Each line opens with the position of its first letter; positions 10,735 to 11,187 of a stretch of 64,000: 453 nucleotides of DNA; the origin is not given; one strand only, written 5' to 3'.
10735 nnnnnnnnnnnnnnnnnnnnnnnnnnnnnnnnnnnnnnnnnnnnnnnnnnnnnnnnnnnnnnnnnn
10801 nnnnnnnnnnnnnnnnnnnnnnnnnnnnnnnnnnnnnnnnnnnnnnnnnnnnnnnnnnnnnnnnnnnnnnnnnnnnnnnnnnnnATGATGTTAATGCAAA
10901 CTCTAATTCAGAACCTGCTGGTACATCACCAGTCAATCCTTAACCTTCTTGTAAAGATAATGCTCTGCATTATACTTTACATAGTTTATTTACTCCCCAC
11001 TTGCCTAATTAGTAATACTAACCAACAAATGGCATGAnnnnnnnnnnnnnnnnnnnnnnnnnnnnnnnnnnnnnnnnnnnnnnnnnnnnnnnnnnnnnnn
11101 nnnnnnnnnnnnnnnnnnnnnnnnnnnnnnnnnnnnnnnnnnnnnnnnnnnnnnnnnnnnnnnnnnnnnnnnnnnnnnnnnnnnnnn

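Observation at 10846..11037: Unannotated 50-codon hydrophobic ORF with near-ideal expression signals, antisense to the RT leader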

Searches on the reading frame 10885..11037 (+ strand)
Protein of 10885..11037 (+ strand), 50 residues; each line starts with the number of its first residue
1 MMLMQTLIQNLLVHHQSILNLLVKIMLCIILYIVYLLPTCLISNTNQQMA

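Call 6: search_protein_families(library=pfam, proteins=[window:10885-11037:+], max_evalue=0.01)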
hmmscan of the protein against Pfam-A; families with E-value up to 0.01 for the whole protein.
window:10885-11037:+ (50 aa): 0 families

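Call 7: search_protein_families(library=padloc, proteins=[window:10885-11037:+], max_evalue=0.01)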
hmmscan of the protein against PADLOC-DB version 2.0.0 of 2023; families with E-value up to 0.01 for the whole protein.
window:10885-11037:+ (50 aa): 0 families

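Call 60: find_homologous_proteins(query=window:10885-11034:+, max_evalue=0.01)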
Query window:10885-11034:+: 1 candidates shared short words with the query, none scored E <= 0.01.
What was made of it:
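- On Type I toxin-antitoxin: No homologue was found in the 5.8-billion-cluster protein search (call 60).
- No protein homologue exists anywhere in the database (call 60).
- Tried and rejected: No hits (call 60).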
